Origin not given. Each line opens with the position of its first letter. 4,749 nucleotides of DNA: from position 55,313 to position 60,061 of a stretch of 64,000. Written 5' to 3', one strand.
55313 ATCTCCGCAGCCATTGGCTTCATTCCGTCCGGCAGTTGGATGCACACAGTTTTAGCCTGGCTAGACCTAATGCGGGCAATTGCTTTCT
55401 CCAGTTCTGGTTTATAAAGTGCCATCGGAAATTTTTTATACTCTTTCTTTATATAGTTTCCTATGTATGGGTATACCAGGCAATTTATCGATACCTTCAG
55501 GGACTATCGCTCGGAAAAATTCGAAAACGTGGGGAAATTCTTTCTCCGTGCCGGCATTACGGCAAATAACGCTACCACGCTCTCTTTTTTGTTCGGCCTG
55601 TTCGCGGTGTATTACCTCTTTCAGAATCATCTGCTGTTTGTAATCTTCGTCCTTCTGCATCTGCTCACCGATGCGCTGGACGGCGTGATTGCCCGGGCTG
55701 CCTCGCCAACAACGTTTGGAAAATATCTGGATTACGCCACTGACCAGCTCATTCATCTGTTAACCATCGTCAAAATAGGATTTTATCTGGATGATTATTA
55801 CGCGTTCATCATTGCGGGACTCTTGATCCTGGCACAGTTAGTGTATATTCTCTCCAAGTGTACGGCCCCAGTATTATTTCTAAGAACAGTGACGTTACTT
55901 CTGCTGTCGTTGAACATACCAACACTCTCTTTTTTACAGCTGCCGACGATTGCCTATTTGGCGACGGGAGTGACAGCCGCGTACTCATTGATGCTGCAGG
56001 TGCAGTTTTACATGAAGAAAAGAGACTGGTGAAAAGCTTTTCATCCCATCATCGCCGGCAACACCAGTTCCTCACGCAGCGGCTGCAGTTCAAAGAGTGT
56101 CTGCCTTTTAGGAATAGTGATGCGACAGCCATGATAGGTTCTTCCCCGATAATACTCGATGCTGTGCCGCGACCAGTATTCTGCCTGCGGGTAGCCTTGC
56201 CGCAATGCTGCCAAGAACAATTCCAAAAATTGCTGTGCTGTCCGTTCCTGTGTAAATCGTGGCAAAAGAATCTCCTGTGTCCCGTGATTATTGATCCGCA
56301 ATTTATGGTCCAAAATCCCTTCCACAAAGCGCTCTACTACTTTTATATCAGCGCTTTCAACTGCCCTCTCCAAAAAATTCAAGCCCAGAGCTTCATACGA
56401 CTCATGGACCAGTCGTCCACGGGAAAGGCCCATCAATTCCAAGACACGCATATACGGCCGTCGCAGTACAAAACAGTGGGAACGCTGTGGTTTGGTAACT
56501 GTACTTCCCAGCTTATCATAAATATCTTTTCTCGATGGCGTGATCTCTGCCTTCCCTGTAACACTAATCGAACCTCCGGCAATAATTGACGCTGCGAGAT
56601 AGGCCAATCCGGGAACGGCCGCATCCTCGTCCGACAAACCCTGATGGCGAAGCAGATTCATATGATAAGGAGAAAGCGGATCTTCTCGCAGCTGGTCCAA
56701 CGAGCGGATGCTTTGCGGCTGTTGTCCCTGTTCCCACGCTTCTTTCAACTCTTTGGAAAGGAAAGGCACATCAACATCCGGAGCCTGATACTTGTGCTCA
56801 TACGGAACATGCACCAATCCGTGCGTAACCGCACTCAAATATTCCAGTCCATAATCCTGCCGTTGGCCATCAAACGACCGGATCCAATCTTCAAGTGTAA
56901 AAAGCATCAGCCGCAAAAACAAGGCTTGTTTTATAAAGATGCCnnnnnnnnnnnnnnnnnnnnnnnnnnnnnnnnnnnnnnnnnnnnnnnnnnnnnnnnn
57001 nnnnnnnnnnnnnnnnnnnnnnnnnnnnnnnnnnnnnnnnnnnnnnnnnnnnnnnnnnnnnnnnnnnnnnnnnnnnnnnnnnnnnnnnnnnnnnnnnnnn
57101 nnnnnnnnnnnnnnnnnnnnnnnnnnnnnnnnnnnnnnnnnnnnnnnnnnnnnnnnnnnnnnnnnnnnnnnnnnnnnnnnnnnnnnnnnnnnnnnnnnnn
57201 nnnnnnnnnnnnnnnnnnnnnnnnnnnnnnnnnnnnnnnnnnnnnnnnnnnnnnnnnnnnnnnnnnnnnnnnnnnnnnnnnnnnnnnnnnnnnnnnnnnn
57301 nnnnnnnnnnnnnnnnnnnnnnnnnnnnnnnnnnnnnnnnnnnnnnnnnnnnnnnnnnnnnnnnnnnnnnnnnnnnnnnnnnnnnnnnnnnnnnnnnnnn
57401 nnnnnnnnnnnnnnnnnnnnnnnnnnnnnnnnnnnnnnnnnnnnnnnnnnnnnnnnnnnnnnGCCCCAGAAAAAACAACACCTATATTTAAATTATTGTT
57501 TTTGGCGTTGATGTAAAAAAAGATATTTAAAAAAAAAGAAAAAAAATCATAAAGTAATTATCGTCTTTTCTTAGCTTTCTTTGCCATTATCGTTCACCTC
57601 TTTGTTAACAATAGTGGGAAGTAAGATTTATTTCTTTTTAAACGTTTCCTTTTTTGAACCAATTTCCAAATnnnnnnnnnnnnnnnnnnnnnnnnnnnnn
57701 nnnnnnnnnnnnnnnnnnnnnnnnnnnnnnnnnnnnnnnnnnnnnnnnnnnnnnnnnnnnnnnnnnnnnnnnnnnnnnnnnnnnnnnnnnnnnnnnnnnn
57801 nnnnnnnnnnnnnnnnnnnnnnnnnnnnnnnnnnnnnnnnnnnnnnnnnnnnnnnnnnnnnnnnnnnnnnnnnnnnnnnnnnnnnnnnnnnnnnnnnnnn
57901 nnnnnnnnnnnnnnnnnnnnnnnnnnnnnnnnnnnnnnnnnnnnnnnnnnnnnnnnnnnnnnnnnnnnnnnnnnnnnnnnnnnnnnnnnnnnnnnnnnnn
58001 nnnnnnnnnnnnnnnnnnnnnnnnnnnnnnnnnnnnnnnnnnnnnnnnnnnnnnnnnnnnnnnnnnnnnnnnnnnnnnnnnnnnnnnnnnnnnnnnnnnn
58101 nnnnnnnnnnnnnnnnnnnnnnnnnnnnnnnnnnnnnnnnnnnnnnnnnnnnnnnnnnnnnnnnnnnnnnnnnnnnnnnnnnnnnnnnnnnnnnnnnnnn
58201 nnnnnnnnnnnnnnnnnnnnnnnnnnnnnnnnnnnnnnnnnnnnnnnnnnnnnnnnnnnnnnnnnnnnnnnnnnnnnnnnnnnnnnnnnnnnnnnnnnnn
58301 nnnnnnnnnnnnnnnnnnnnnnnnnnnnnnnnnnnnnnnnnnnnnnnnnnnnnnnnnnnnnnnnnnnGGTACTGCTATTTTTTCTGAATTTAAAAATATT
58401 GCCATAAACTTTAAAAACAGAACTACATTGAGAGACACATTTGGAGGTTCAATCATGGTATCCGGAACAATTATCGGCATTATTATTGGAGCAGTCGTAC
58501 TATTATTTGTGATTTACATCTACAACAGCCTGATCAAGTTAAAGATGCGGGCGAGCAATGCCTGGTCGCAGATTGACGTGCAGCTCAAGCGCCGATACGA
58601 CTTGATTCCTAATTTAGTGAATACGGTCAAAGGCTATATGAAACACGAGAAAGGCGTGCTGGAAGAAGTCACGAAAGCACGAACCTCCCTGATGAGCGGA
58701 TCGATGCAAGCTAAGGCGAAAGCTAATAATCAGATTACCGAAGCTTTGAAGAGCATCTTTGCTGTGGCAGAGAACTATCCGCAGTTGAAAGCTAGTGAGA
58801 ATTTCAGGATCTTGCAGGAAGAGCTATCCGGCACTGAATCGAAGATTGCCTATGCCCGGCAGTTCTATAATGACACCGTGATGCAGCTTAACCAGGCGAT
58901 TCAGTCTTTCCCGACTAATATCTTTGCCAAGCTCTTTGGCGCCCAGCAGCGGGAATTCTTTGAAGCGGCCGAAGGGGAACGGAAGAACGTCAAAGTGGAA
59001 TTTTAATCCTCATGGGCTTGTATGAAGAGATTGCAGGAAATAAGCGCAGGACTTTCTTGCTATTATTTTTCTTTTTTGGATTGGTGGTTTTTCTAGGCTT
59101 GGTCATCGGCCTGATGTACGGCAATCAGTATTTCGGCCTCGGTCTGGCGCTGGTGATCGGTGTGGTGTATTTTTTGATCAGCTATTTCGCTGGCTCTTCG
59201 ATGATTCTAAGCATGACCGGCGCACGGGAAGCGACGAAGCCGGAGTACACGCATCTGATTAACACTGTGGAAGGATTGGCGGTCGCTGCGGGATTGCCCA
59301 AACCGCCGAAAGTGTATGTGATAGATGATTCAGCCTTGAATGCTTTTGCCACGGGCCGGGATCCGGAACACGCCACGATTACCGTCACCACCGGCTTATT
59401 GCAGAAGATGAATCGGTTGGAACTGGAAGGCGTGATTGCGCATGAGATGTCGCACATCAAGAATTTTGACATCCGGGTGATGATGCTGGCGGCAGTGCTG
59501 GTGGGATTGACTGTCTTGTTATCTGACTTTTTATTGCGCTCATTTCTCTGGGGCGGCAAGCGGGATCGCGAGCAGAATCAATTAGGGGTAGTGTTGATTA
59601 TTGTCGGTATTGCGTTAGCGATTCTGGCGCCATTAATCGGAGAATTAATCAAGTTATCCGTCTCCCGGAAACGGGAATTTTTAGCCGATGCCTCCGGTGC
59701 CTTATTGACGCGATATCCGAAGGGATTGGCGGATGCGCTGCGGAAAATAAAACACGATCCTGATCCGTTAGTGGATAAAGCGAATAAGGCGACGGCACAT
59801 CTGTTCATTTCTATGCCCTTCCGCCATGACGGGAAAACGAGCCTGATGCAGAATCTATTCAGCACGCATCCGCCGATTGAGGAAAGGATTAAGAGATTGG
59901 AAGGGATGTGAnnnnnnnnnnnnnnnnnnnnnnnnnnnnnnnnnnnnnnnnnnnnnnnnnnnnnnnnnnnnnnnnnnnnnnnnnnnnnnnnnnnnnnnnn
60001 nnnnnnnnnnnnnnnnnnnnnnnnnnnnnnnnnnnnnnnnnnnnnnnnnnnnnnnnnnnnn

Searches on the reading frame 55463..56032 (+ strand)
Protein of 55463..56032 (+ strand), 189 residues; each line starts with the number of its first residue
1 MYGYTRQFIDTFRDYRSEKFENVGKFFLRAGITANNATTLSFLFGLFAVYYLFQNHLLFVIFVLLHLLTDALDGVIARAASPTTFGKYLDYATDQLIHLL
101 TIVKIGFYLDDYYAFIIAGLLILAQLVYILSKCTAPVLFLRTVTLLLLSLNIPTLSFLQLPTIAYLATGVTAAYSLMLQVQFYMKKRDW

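Call 15: search_protein_families(library=pfam, proteins=[window:55463-56032:+], max_evalue=0.001)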
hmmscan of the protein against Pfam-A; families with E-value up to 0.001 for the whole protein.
window:55463-56032:+ (189 aa): 1 family
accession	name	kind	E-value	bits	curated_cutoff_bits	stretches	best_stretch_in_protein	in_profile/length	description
PF01066.26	CDP-OH_P_transf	-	5e-09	37.2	22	1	33-135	3-113/152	CDP-alcohol phosphatidyltransferase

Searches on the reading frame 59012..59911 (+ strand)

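Call 15: search_protein_families(library=pfam, proteins=[window:59012-59911:+], max_evalue=0.001)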
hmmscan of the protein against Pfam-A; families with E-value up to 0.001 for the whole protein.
window:59012-59911:+ (299 aa): 2 families
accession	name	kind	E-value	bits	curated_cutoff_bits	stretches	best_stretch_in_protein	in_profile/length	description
PF01435.24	Peptidase_M48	-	1.7e-34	119.7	20.3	1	81-298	6-184/186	Peptidase family M48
PF05569.17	Peptidase_M56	-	3.3e-05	23.7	31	1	48-164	107-219/296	BlaR1 peptidase M56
